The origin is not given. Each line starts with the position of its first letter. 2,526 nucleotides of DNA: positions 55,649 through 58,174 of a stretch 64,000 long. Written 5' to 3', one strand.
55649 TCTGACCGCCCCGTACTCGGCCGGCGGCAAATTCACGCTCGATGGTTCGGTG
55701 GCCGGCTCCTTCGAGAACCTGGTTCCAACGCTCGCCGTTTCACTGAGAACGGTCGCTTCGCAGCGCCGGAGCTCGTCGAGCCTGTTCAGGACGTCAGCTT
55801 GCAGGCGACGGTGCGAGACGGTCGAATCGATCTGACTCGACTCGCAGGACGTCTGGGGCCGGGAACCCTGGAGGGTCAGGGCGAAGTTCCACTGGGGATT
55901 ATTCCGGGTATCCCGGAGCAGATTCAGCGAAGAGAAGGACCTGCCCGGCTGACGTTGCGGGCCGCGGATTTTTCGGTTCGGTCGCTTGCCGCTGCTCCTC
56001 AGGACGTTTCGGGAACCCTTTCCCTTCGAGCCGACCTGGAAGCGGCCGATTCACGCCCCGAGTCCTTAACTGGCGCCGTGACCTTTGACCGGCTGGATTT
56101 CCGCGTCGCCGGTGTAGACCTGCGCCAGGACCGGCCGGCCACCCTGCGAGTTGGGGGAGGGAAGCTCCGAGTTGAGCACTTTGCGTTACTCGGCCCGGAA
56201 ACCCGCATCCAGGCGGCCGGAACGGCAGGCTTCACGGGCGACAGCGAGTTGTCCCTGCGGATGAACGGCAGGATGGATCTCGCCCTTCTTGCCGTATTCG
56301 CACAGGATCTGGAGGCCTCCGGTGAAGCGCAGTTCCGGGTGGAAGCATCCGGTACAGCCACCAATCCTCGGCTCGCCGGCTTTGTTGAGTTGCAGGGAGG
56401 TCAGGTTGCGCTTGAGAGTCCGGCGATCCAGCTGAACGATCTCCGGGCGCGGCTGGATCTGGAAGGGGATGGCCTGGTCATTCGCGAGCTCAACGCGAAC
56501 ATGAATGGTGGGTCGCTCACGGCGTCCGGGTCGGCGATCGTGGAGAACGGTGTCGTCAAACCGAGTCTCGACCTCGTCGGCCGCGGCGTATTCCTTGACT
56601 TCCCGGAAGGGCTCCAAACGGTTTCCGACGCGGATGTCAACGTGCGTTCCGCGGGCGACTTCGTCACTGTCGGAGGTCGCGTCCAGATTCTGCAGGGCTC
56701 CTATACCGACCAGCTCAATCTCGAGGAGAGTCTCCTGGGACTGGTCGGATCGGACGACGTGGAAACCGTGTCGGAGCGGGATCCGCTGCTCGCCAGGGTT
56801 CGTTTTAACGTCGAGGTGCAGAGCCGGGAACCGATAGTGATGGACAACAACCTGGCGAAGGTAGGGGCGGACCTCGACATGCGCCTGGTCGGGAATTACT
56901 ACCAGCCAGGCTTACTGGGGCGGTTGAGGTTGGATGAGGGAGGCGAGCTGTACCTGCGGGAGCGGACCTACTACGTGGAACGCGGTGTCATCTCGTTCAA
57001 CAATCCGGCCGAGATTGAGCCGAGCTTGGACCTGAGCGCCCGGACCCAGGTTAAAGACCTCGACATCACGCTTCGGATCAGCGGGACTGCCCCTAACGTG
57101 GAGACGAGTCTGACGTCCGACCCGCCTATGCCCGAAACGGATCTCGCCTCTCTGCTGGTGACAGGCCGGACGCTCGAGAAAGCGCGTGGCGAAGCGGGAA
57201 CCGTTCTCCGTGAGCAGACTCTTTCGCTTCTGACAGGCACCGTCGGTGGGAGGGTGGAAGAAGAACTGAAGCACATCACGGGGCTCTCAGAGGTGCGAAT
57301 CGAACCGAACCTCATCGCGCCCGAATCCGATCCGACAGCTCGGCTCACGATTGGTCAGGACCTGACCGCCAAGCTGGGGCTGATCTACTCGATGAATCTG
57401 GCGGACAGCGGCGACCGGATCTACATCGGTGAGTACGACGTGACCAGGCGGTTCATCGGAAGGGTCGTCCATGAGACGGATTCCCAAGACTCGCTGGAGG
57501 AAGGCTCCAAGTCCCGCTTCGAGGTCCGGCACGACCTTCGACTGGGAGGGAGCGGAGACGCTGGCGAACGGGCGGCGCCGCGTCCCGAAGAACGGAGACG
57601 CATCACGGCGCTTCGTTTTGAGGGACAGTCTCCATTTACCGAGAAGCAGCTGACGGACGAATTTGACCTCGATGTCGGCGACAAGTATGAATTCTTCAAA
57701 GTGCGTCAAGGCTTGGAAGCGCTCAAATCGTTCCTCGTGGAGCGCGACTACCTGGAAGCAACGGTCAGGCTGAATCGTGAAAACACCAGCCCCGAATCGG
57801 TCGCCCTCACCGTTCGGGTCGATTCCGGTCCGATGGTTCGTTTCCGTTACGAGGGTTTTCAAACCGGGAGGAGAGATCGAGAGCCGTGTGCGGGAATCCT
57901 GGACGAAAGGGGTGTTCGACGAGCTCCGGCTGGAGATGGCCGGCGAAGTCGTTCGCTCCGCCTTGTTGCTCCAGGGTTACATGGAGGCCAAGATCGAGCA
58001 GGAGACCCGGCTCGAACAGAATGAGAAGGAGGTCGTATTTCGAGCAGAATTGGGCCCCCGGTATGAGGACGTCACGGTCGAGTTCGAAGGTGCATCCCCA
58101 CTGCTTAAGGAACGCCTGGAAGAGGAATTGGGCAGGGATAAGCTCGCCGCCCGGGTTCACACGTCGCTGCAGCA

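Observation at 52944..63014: Frameshift density rises abruptly downstream of the rRNA operon: tamB/tamA-like, GT2, radical SAM/SPASM and a secreted protein gene all fragmented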

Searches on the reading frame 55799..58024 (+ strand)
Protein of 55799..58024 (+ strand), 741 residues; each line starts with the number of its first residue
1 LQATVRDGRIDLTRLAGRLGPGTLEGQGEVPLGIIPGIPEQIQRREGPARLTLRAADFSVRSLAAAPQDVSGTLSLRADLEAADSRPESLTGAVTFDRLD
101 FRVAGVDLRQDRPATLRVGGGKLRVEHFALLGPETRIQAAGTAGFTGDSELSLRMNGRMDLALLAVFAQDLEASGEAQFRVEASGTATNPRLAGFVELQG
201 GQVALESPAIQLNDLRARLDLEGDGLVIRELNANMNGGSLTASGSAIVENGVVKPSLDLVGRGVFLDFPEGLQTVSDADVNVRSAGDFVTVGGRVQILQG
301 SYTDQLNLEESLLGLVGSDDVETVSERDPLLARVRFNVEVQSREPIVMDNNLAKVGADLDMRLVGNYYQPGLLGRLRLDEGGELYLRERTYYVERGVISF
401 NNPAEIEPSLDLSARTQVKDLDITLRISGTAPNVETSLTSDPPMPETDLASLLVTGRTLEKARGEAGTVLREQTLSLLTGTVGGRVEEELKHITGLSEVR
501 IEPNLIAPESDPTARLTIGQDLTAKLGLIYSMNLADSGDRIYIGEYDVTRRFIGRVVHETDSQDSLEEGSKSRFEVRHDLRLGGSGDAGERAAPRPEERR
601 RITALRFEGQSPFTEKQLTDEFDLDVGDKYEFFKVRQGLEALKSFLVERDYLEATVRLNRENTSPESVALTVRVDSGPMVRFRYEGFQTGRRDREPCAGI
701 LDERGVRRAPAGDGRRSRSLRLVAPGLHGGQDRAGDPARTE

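Call 6: search_protein_families(library=pfam, proteins=[window:55799-58024:+], max_evalue=0.01)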
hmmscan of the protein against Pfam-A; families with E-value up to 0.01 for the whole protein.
window:55799-58024:+ (741 aa): 4 families
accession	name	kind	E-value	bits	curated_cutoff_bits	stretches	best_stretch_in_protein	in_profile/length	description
PF04357.19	TamB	-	2.9e-32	112.8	22.4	2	231-551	3-358/381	TamB, inner membrane protein subunit of TAM complex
PF07244.20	POTRA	-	4e-09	37.5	21.3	1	601-677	2-79/79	Surface antigen variable number repeat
PF01203.25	T2SSN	-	0.00047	20.7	29.6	1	151-246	76-168/211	Type II secretion system (T2SS), protein N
PF13116.12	YhdP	-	0.0064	14.8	46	0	188-246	653-712/1224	YhdP protein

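Call 10: find_homologous_proteins(query=window:55799-58024:+, max_evalue=1e-10)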
Query window:55799-58024:+ (741 aa): 61 proteins with E <= 1e-10 among 8000 candidates.
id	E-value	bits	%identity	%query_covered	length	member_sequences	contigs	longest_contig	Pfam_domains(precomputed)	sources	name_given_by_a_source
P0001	0.0e+0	1401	100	87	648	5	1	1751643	PF07244.21,PF04357.20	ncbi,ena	-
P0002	2.5e-151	524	41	89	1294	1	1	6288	PF08479.17,PF07244.21,PF04357.20,PF01103.30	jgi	jgi:outer membrane protein assembly complex protein YaeT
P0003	4.9e-76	275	30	80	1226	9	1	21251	PF07244.21,PF04357.20,PF01103.30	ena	-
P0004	9.4e-51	192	30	65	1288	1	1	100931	PF13116.12,PF05359.17,PF04357.20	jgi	-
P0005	1.0e-48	185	30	74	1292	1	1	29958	PF13116.12,PF05359.17,PF04357.20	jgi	jgi:hypothetical protein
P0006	7.4e-47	179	28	69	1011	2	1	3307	PF01203.26,PF04357.20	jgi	jgi:translocation and assembly module TamB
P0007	2.6e-46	177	28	66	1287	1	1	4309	PF05359.17,PF04357.20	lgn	-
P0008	4.0e-46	176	29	65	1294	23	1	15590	PF27051.1,PF05359.17,PF04357.20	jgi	-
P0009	7.6e-46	175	32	63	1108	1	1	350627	PF07244.21,PF04357.20,PF01103.30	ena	-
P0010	2.4e-43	167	26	83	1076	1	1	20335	PF07244.21,PF04357.20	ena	-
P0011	1.5e-41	161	29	71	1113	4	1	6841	PF04357.20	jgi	jgi:autotransporter translocation and assembly factor TamB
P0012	3.8e-41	160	27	69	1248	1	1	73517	PF04357.20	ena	-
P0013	1.1e-40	158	29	68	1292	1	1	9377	PF05359.17,PF04357.20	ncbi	-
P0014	1.3e-40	158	29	68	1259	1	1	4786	PF04357.20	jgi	-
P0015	2.8e-40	157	25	69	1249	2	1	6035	PF04357.20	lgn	-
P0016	2.6e-39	154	26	71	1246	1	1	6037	PF04357.20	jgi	jgi:hypothetical protein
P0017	1.3e-38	151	27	77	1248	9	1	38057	PF04357.20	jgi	-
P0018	4.2e-38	150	27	62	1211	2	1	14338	PF27051.1,PF13116.12,PF05359.17,PF05170.21,PF04357.20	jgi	jgi:autotransporter translocation and assembly factor TamB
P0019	8.9e-38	149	26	64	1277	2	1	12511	PF27051.1,PF13116.12,PF05359.17,PF05170.21,PF04357.20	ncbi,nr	ncbi:MAG: translocation/assembly module TamB domain-containing protein, partial [Candidatus Aminicen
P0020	3.7e-37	147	25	70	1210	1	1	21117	PF27051.1,PF13116.12,PF05359.17,PF05170.21,PF04357.20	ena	-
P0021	3.1e-36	144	28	72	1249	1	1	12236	PF05359.17,PF04357.20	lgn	-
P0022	9.5e-36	142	28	64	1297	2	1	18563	PF13116.12,PF05359.17,PF04357.20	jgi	-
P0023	1.3e-35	142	25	69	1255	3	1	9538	PF04357.20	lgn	-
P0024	3.3e-35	140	25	70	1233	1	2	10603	PF04357.20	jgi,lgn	jgi:hypothetical protein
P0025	1.2e-33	135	26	69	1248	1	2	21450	PF04357.20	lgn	-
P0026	2.2e-33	134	26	68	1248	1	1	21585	PF13116.12,PF04357.20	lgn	-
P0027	5.3e-33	133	27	69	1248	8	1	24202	PF13116.12,PF04357.20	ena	-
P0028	2.6e-32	131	29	62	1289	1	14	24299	PF05359.17,PF04357.20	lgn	-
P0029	2.8e-32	131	28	65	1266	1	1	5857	PF05359.17,PF04357.20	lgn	-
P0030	4.1e-31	127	26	69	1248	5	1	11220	PF04357.20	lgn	-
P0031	2.4e-30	124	29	65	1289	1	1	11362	PF05359.17,PF04357.20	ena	-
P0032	3.3e-30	124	28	51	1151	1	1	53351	PF04357.20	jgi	jgi:hypothetical protein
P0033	6.8e-30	123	27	51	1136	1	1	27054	PF04357.20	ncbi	-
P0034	4.0e-29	120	25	68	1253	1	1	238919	PF04357.20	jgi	-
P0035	9.5e-29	119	28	62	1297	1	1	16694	PF05359.17,PF05170.21,PF04357.20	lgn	-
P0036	9.7e-29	119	26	70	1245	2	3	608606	PF04357.20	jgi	-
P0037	1.5e-28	118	26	56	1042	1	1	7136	PF27051.1,PF04357.20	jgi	jgi:autotransporter translocation and assembly factor TamB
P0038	3.8e-28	117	28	65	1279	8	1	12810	PF13116.12,PF05359.17,PF04357.20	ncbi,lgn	-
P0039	5.0e-28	117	26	63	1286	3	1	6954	PF27051.1,PF13116.12,PF05359.17,PF04357.20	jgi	jgi:hypothetical protein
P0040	5.3e-28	116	26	70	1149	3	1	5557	PF08479.17,PF07244.21,PF04357.20,PF01103.30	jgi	jgi:outer membrane protein assembly complex protein YaeT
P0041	2.9e-27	114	26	56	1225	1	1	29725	PF27051.1,PF05359.17,PF04357.20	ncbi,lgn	ncbi:MAG: translocation/assembly module TamB domain-containing protein [Desulfosalsimonadaceae bacte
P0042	1.4e-26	112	26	63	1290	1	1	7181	PF27051.1,PF13116.12,PF05359.17,PF05170.21,PF04357.20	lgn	-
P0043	8.6e-24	103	26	53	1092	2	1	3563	PF04357.20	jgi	jgi:autotransporter translocation and assembly factor TamB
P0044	1.6e-22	98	25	51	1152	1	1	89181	PF04357.20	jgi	jgi:hypothetical protein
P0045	1.9e-22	98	31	31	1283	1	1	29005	PF13116.12,PF05359.17,PF04357.20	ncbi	-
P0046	3.2e-21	94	28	29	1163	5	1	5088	PF04357.20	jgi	jgi:hypothetical protein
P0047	1.1e-18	86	27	50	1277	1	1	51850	PF13116.12,PF05359.17,PF04357.20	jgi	jgi:hypothetical protein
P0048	1.2e-18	86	26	73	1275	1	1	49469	PF13116.12,PF05359.17,PF04357.20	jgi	-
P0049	3.6e-18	84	25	53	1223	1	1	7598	PF05359.17,PF04357.20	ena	-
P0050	3.8e-18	84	26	45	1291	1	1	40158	PF27051.1,PF04357.20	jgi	jgi:autotransporter translocation and assembly factor TamB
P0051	5.0e-18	83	26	41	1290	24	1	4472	PF27051.1,PF04357.20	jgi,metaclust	metaclust:\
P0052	8.2e-18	83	24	53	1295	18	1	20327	PF27051.1,PF04357.20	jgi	jgi:autotransporter translocation and assembly factor TamB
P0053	4.9e-17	80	25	39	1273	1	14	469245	PF27051.1,PF04357.20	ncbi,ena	-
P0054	1.2e-16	79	25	56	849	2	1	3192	PF27051.1,PF04357.20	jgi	jgi:translocation and assembly module TamB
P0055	1.5e-16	79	26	43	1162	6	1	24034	PF13116.12,PF05359.17,PF05170.21,PF04357.20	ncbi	ncbi:MAG: translocation/assembly module TamB domain-containing protein, partial [Bryobacteraceae bac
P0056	5.8e-16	77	27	40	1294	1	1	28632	PF27051.1,PF04357.20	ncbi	ncbi:MAG: translocation/assembly module TamB domain-containing protein [Chthoniobacterales bacterium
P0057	2.2e-15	75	27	43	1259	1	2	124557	PF27051.1,PF04357.20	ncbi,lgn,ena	-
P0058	4.6e-15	74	28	28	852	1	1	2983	PF04357.20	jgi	jgi:hypothetical protein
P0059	5.4e-13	67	26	40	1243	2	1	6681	PF27051.1,PF04357.20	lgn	-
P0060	2.0e-12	65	25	46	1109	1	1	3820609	PF27051.1,PF04357.20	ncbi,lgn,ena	-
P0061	1.8e-11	62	28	38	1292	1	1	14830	PF04357.20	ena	-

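Call 11: find_encoding_contigs(protein=P0001, flank=10000, max_places=6)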
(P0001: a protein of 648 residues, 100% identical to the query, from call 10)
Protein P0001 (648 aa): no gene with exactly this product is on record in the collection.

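Call 12: find_encoding_contigs(protein=P0002, flank=10000, max_places=4)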
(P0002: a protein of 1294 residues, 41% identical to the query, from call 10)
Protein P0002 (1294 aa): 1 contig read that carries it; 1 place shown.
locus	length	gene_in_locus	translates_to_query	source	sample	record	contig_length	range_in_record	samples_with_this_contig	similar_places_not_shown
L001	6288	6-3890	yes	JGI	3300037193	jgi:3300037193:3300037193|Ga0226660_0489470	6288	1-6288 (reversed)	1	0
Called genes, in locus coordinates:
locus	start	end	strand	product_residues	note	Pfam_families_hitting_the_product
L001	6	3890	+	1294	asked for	PF04357:TamB, PF07244:POTRA, PF08479:POTRA_2 (faint), PF07244:POTRA, PF01103:Omp85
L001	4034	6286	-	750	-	?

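Call 13: list_cluster_members(proteins=[P0001])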
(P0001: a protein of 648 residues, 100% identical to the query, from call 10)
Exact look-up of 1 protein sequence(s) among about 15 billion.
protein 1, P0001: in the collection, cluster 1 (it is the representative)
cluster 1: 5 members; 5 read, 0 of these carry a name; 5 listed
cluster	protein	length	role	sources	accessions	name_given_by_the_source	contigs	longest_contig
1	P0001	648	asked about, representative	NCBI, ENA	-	-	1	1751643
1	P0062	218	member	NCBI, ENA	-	-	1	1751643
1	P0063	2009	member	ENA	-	-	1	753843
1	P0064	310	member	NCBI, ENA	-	-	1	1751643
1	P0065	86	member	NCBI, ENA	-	-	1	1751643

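Call 14: find_encoding_contigs(protein=P0063, flank=10000, max_places=6)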
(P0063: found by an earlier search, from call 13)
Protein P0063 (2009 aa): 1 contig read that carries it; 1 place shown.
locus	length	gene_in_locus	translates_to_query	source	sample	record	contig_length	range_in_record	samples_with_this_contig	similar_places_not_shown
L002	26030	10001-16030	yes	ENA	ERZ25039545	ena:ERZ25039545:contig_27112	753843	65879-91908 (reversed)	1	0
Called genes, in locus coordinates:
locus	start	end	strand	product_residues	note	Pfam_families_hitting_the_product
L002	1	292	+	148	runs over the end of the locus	PF00436:SSB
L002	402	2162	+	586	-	PF00795:CN_hydrolase, PF02540:NAD_synthase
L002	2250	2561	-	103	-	-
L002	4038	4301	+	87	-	-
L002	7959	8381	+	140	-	-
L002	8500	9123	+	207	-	PF13371:TPR_9 (faint), PF00515:TPR_1 (faint), PF07719:TPR_2 (faint), PF13428:TPR_14 (faint), PF13431:TPR_17 (faint), PF13432:TPR_16 (weak), PF13414:TPR_11 (weak), PF14559:TPR_19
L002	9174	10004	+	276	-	PF05359:DUF748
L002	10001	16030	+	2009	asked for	PF01203:T2SSN (faint), PF13116:YhdP (faint), PF27051:TamB_N (faint), PF04357:TamB, PF07244:POTRA, PF08479:POTRA_2 (faint), PF07244:POTRA, PF01103:Omp85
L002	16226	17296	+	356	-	PF00535:Glycos_transf_2, PF10111:Glyco_tranf_2_2 (weak), PF13641:Glyco_tranf_2_3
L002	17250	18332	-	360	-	PF13353:Fer4_12 (weak), PF04055:Radical_SAM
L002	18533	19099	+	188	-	-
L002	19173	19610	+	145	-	-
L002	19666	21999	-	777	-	PF03739:LptF_LptG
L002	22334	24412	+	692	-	-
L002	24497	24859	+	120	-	-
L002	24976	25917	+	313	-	PF04055:Radical_SAM, PF13186:SPASM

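Call 22: find_related_loci(query=P0063, collection=genome_contigs, flank=10000)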
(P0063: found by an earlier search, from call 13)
Query P0063 (2009 aa) in genome_contigs; peptide patterns used: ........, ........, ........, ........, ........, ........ (x = any residue, [..] = any of these).
92 stretches matched a pattern, but none encodes a relative of the query by tblastn (E <= 1e-3).

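Call 39: search_protein_families(library=pfam, proteins=[P0063, P0002, P0003, P0009, P0040], max_evalue=0.001)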
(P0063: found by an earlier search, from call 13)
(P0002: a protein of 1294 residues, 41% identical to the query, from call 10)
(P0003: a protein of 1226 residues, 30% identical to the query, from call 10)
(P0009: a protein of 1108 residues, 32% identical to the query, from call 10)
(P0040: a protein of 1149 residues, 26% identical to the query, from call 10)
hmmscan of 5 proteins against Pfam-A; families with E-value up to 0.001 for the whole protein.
P0063 (2009 aa): 7 families
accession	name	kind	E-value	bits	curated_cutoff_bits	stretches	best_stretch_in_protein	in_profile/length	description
PF01103.29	Omp85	-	1.2e-38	133.9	24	1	1699-2009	1-325/325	Omp85 superfamily domain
PF07244.20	POTRA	-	1.5e-34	119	21.3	3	1515-1589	4-78/79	Surface antigen variable number repeat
PF04357.19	TamB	-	1.9e-34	120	22.4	1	906-1226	3-358/381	TamB, inner membrane protein subunit of TAM complex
PF08479.16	POTRA_2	-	9.2e-07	29.1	24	0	1514-1584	3-72/76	POTRA domain, ShlB-type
PF13116.12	YhdP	-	1.5e-06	26.9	46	0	861-921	651-712/1224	YhdP protein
PF05170.20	AsmA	-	4.9e-05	22.8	29.8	0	246-337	445-536/607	AsmA family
PF01203.25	T2SSN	-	0.00011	22.9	29.6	0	826-921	76-168/211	Type II secretion system (T2SS), protein N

P0002 (1294 aa): 5 families
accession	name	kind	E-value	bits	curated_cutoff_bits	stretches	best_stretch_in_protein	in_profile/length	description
PF07244.20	POTRA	-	1.1e-44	151.4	21.3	3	797-874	1-78/79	Surface antigen variable number repeat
PF01103.29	Omp85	-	6.5e-44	151.2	24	1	984-1294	1-325/325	Omp85 superfamily domain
PF04357.19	TamB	-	9.2e-29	101.3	22.4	1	201-546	4-381/381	TamB, inner membrane protein subunit of TAM complex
PF08479.16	POTRA_2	-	2.9e-06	27.5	24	0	801-848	5-52/76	POTRA domain, ShlB-type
PF08478.15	POTRA_1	-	0.00022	21.9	23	0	801-844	5-48/69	POTRA domain, FtsQ-type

P0003 (1226 aa): 3 families
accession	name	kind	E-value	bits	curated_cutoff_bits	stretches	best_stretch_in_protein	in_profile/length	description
PF01103.29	Omp85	-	2.1e-45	156.1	24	1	933-1226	1-325/325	Omp85 superfamily domain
PF04357.19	TamB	-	1e-31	111.1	22.4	1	142-474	3-368/381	TamB, inner membrane protein subunit of TAM complex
PF07244.20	POTRA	-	6.8e-26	91.2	21.3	3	744-819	3-78/79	Surface antigen variable number repeat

P0009 (1108 aa): 3 families
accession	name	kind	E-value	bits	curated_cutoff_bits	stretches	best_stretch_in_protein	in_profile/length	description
PF04357.19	TamB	-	6.9e-27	95.1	22.4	1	26-348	8-363/381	TamB, inner membrane protein subunit of TAM complex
PF07244.20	POTRA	-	9e-22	78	21.3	2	618-693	4-79/79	Surface antigen variable number repeat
PF01103.29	Omp85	-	1.1e-14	55.1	24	1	1016-1108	216-325/325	Omp85 superfamily domain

P0040 (1149 aa): 5 families
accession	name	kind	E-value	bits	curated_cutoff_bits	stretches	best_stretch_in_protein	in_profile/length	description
PF01103.29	Omp85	-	2e-37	129.9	24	1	847-1149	1-325/325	Omp85 superfamily domain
PF07244.20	POTRA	-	9.1e-33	113.3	21.3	2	656-731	2-79/79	Surface antigen variable number repeat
PF04357.19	TamB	-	2.4e-29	103.2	22.4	1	61-398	3-381/381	TamB, inner membrane protein subunit of TAM complex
PF08479.16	POTRA_2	-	3.4e-08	33.7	24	0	456-485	40-69/76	POTRA domain, ShlB-type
PF03865.19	ShlB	-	0.00099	19.1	22.7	0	988-1047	199-256/311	Haemolysin secretion/activation protein ShlB/FhaC/HecB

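Call 46: find_encoding_contigs(protein=P0009, flank=8000, max_places=2)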
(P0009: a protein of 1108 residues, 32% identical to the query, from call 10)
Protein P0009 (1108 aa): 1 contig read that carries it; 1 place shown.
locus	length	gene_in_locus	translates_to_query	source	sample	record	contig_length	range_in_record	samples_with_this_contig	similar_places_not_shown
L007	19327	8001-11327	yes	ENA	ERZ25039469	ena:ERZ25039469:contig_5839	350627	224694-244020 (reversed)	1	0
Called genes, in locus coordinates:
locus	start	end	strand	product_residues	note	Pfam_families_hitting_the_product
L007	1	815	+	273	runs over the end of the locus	PF03989:DNA_gyraseA_C (faint)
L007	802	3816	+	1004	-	-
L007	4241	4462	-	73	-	PF08534:Redoxin, PF00578:AhpC-TSA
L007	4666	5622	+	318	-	-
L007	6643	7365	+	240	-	-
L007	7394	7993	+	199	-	-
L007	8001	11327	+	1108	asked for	PF04357:TamB, PF07244:POTRA (weak), PF01103:Omp85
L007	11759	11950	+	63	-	-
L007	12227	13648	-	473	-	-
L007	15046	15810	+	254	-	PF03062:MBOAT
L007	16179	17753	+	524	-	PF01936:NYN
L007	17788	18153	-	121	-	-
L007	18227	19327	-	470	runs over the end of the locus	PF01979:Amidohydro_1, PF07969:Amidohydro_3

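Call 47: find_encoding_contigs(protein=P0003, flank=8000, max_places=2)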
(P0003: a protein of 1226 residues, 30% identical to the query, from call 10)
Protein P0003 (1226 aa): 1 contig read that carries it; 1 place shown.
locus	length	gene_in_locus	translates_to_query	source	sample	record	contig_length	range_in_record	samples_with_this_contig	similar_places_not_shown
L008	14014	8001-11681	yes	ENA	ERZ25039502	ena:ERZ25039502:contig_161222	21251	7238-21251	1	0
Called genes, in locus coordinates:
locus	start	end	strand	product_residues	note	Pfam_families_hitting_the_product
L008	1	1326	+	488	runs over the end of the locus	PF05170:AsmA, PF05359:DUF748, PF05170:AsmA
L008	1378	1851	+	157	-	PF03073:TspO_MBR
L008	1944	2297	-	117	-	PF12675:DUF3795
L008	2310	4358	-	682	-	PF04389:Peptidase_M28, PF01546:Peptidase_M20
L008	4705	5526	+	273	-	PF03631:Virul_fac_BrkB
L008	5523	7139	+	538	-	PF05359:DUF748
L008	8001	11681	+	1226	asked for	PF04357:TamB, PF07244:POTRA (weak), PF01103:Omp85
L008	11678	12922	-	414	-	-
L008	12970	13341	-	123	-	PF03706:LPG_synthase_TM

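Call 61: find_related_loci(query=A1, collection=genome_contigs, flank=6000)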
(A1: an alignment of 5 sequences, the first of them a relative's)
Query A1 (2009 aa) in genome_contigs; peptide patterns used: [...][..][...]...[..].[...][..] (x = any residue, [..] = any of these).
600 stretches matched a pattern (row limit reached: there are more); 9 encode a relative of the query (tblastn E <= 1e-3); 9 distinct loci.
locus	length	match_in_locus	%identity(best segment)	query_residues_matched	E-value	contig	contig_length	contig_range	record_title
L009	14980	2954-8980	67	1-2009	0e+0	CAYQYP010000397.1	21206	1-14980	MAG TPA_asm: uncultured Acidobacteriota bacterium isolate binchicken_co216_114 genome assembly, contig: k141_2300389, wh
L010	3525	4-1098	55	1650-2009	1e-109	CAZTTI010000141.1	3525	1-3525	MAG TPA_asm: uncultured Solibacteraceae bacterium isolate binchicken_co31_437 genome assembly, contig: k141_908104, whol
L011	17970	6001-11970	28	4-2009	0e+0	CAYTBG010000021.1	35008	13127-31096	MAG TPA_asm: uncultured Eubacteriales bacterium isolate SRP068000_co2_7 genome assembly, contig: NODE_553_length_35008_c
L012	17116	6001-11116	23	322-2009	1e-65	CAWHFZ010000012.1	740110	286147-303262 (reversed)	MAG: Vicinamibacteria bacterium isolate MFD00392.bin.3.577 genome assembly, contig: contig_5781, whole genome shotgun se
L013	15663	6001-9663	28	774-2009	3e-136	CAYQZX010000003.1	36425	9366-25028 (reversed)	MAG TPA_asm: uncultured Eubacteriales bacterium isolate SRP231805_co4_123 genome assembly, contig: k141_387857, whole ge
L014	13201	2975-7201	27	594-2009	1e-80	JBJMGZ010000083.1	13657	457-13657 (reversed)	MAG: Thermoanaerobaculia bacterium isolate 12C18O_48h_100_P16_coass_bin_34 k141_1440390, whole genome shotgun sequence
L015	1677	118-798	34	1773-2009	1e-21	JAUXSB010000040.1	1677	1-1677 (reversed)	MAG: Candidatus Omnitrophota bacterium isolate C12_metabat.bin.33_sub C12_k141_414350, whole genome shotgun sequence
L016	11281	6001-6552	29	1808-2009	1e-9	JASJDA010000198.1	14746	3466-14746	MAG: Prochloraceae cyanobacterium isolate MO_167.B51 MO_167.c_3333, whole genome shotgun sequence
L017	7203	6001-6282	35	1891-1986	9e-7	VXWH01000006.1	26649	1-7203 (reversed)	MAG: Synechococcus sp. SB0668_bin_13 NODE_835_length_26649_cov_26.393134, whole genome shotgun sequence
